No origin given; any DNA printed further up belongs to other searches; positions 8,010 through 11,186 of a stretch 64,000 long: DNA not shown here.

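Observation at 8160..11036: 959-aa orphan protein with no recognisable catalytic motif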

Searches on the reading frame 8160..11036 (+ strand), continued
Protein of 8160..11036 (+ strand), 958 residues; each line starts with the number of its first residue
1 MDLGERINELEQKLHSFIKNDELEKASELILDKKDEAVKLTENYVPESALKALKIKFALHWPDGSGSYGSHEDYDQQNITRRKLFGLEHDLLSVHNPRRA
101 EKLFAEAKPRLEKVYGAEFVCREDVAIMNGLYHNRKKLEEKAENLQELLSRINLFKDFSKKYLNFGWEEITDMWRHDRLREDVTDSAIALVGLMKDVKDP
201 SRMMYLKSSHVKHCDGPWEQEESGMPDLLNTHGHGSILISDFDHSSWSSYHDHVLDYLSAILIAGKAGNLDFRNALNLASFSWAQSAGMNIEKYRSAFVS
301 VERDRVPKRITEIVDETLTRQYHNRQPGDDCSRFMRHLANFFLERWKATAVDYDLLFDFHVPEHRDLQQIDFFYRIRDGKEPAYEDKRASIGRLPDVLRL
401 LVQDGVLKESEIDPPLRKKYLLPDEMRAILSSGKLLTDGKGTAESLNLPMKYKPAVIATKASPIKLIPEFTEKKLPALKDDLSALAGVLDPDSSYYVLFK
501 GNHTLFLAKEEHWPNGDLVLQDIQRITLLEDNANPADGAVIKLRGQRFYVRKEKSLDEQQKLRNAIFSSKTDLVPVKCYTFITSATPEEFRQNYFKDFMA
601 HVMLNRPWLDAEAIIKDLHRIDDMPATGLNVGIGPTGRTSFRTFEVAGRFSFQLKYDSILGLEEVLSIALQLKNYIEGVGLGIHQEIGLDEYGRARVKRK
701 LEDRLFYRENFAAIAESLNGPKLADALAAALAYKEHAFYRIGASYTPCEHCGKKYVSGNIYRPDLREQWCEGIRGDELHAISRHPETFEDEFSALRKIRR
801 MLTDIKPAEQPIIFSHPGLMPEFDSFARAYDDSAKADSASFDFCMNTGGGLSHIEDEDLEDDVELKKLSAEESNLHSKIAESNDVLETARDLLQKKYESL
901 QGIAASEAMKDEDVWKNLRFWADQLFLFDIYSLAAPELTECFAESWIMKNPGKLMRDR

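Call 67: list_cluster_members(proteins=[P0054, P0057, P0056, P0059, P0060, P0036, P0037, P0029, P0028, P0027])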
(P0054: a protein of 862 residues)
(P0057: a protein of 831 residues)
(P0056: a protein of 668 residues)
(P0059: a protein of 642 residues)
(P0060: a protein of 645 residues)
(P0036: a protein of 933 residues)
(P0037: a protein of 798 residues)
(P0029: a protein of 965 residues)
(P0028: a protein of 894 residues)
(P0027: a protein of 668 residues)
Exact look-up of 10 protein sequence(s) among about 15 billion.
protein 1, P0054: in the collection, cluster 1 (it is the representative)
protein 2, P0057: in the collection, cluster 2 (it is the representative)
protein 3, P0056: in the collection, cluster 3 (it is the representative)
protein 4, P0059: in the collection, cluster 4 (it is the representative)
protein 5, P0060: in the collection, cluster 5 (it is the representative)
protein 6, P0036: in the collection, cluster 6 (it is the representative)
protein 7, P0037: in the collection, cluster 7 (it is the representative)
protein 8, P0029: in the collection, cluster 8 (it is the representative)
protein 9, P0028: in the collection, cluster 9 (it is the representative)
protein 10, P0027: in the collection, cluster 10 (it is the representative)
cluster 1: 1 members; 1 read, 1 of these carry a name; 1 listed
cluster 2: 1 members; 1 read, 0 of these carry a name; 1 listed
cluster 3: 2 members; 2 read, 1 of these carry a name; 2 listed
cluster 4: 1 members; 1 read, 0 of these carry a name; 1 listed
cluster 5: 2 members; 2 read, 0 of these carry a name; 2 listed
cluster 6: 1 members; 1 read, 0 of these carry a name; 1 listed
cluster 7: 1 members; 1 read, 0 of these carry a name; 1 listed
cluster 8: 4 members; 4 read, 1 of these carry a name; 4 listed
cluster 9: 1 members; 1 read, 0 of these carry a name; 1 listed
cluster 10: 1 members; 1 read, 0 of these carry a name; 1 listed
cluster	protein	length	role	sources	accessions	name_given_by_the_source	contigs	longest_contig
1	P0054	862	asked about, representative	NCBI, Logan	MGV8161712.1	MAG: hypothetical protein ACP5N2_00080 [Candidatus Nanoarchaeia archaeon]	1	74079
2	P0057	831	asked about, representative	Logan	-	-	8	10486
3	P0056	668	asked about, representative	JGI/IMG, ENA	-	-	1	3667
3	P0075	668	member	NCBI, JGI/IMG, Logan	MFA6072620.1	MAG: hypothetical protein WC758_00720 [Candidatus Woesearchaeota archaeon] | hypothetical protein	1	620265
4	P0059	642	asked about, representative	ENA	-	-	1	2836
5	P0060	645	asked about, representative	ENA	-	-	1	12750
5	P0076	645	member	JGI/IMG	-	-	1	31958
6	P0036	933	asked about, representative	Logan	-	-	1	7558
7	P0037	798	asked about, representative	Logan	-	-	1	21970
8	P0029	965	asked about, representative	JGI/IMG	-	-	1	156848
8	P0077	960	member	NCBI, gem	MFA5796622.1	MAG: hypothetical protein WC916_01120 [Candidatus Woesearchaeota archaeon]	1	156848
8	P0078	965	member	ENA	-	-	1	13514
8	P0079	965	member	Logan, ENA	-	-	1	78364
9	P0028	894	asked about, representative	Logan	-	-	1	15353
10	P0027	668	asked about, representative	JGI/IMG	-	-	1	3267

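Call 73: fold_search(model_id=the predicted structure, library=viral)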
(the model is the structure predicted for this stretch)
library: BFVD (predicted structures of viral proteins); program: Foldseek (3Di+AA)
matches with E <= 10: 198; with E <= 0.001: 0
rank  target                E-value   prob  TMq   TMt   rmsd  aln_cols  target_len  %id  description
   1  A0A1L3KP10            8.2e-02  0.08  0.08  0.07  28.4      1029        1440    7  RdRp [Hubei reo-like virus 1]
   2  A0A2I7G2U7            4.8e-01  0.18  0.10  0.14  47.5       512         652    8  Putative gp124-like protein [Esparto virus]
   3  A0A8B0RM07            4.8e-01  0.04  0.06  0.06  30.3       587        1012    9  RNA-directed RNA polymerase (Fragment) [Riboviria sp.]
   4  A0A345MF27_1          5.3e-01  0.04  0.06  0.06  42.2       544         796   14  Tape measure protein [Mycobacterium phage Ryadel]
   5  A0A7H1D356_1          6.0e-01  0.04  0.06  0.07  27.5       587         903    9  Putative RNA dependent RNA polymerase [Thrips tabaci associated yue-like virus 1]
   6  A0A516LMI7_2          6.3e-01  0.02  0.07  0.06  38.5      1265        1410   11  (no name in the UniProt tables at hand)
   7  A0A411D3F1            6.5e-01  0.23  0.07  0.12  15.6       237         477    9  RNA-directed RNA polymerase catalytic subunit (Fragment) [Bombus-associated virus Orth1]
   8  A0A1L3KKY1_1          6.5e-01  0.03  0.07  0.07  33.6       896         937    9  RNA-dependent RNA polymerase [Shahe qinvirus-like virus 1]
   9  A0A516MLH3            7.8e-01  0.06  0.07  0.10  22.4       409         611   10  (no name in the UniProt tables at hand)
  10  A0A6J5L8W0            8.1e-01  0.14  0.08  0.19  22.5       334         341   10  Flagellar basal-body/hook protein, C-terminal domain containing protein [uncultured Caudovirales phage]
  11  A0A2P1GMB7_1          8.9e-01  0.04  0.08  0.07  40.1      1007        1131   10  RNA-dependent RNA polymerase [Beihai mudskipper astro-like virus]
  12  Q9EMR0                9.2e-01  0.02  0.09  0.08  48.9      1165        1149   10  AMV139 [Amsacta moorei entomopoxvirus]
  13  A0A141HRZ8            1.0e+00  0.25  0.04  0.20   5.4        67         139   13  (no name in the UniProt tables at hand)
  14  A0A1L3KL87            1.1e+00  0.14  0.07  0.07  19.9       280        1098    8  (no name in the UniProt tables at hand)
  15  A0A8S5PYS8            1.1e+00  0.02  0.06  0.06  37.3       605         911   13  Tail fiber protein [Podoviridae sp. ctIlO27]
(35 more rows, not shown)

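Call 77: find_related_loci(query=A1, collection=metagenome_contigs, flank=6000)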
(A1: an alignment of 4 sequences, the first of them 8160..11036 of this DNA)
Query A1 (958 aa) in metagenome_contigs; peptide patterns used: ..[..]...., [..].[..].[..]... (x = any residue, [..] = any of these).
321 stretches matched a pattern; 4 encode a relative of the query (tblastn E <= 1e-3); 4 distinct loci.
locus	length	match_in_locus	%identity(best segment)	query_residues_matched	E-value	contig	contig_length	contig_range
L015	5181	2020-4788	33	14-938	5e-147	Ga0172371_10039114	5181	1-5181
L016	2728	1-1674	42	375-938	2e-143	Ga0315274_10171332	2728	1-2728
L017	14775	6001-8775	39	1-938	0e+0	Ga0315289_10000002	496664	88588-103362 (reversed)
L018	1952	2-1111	42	564-938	2e-93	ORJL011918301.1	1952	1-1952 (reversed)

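Call 80: search_protein_families(library=padloc, proteins=[window:8160-11036:+], max_evalue=0.01)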
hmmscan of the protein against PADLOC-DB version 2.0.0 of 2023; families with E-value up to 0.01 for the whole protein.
window:8160-11036:+ (958 aa): 0 families

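Call 85: find_encoding_contigs(protein=P0027, flank=5000)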
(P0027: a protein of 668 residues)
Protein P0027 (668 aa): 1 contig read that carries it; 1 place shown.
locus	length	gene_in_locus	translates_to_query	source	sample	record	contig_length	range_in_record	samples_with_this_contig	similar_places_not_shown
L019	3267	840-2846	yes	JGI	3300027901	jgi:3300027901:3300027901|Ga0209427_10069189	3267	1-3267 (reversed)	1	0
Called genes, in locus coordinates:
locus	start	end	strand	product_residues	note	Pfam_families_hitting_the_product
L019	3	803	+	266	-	?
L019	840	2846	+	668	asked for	PF09837:DUF2064, PF00766:ETF_alpha (faint)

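Call 86: find_related_loci(query=A1, collection=viral_contigs, flank=5000)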
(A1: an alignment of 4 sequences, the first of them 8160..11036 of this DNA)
Query A1 (958 aa) in viral_contigs; peptide patterns used: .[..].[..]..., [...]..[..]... (x = any residue, [..] = any of these).
81 stretches matched a pattern, but none encodes a relative of the query by tblastn (E <= 1e-3).

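Call 87: search_dna_similar(query=window:8160-11036:+, collection=plasmids, mode=protein, max_evalue=0.001)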
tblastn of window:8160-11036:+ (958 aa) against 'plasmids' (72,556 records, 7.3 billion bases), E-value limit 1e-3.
No match.

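Call 88: search_dna_similar(query=window:8160-11036:+, collection=phages, mode=protein, max_evalue=0.001)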
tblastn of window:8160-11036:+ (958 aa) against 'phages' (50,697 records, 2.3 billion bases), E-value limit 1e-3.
No match.

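Call 92: search_protein_families(library=pfam, proteins=[L017:195-1427:+, L017:1772-3040:-, L017:3138-4550:-, L017:5252-5923:+, L017:8870-9448:-, L017:9312-9962:+, L017:9934-10923:-, L017:10963-14742:+, L006:516-1349:-, L012:10841-12160:-], max_evalue=0.001)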
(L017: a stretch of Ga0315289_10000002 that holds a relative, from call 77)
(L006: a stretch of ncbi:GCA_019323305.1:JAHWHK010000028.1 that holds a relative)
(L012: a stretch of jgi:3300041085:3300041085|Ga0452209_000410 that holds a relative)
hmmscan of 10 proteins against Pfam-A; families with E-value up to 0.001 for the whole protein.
L017:195-1427:+ (410 aa): 0 families

L017:1772-3040:- (422 aa): 3 families
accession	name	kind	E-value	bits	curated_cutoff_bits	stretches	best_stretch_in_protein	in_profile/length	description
PF00587.30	tRNA-synt_2b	-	2e-35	122.9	29.3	1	220-399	1-179/179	tRNA synthetase class II core domain (G, H, P, S and T)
PF02403.27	Seryl_tRNA_N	-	2.3e-27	95.8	28.2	1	1-109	1-107/108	Seryl-tRNA synthetase N-terminal domain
PF09989.15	DUF2229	-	0.00049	20.2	29.4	1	6-82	97-172/218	CoA enzyme activase uncharacterised domain (DUF2229)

L017:3138-4550:- (470 aa): 4 families
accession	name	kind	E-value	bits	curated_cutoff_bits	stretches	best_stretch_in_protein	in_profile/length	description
PF20720.3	nSTAND3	-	4.2e-05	23.7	27.2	1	122-165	13-56/155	Novel STAND NTPase 3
PF07650.23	KH_2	-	6.8e-05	23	22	1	340-379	15-55/78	KH domain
PF13238.12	AAA_18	-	8.4e-05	23.5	29.4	1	129-171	1-42/128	AAA domain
PF00013.35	KH_1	-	0.00018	21.6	21.5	1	353-384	4-35/66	KH domain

L017:5252-5923:+ (223 aa): 3 families
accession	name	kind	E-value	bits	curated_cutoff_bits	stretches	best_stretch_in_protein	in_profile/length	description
PF14528.11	LAGLIDADG_3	-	7.5e-08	33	22.5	1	129-205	6-82/82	LAGLIDADG-like domain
PF03161.18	LAGLIDADG_2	-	4.4e-05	23.9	25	1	23-157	5-124/168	LAGLIDADG DNA endonuclease family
PF00961.24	LAGLIDADG_1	-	0.00067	20.9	23.1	0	26-102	5-80/102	LAGLIDADG endonuclease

L017:8870-9448:- (192 aa): 0 families

L017:9312-9962:+ (216 aa): 1 family
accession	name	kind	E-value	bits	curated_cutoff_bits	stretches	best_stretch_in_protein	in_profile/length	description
PF01351.25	RNase_HII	-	1.4e-40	139.8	25.8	1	5-199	1-197/199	Ribonuclease HII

L017:9934-10923:- (329 aa): 0 families

L017:10963-14742:+ (1259 aa): 4 families
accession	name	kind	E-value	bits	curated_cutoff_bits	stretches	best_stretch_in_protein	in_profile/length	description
PF02463.25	SMC_N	-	3.3e-71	239.7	40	1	92-1252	2-219/220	RecF/RecN/SMC N terminal domain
PF06470.18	SMC_hinge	-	1.9e-32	112.5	22.5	1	612-734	3-115/116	SMC proteins Flexible Hinge Domain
PF13304.12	AAA_21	-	1.6e-11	45.3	27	2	1079-1236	166-304/304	AAA domain, putative AbiEii toxin, Type IV TA system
PF13175.12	AAA_15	-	7.1e-05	23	32.1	1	92-551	3-299/374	AAA ATPase domain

L006:516-1349:- (277 aa): 0 families

L012:10841-12160:- (439 aa): 0 families

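Call 93: find_homologous_proteins(query=A4, max_evalue=0.001)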
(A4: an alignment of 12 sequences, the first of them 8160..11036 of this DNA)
Query A4 (12 sequences) (958 aa, profile of the alignment): 4 proteins with E <= 0.001 among 8000 candidates.
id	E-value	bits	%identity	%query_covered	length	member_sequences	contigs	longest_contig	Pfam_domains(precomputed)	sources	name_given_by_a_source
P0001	0.0e+0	1151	100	100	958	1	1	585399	-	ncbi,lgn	-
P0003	0.0e+0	1133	41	99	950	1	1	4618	-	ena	-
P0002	0.0e+0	1061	84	100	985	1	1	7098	-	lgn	-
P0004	5.8e-164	566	36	73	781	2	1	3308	-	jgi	jgi:hypothetical protein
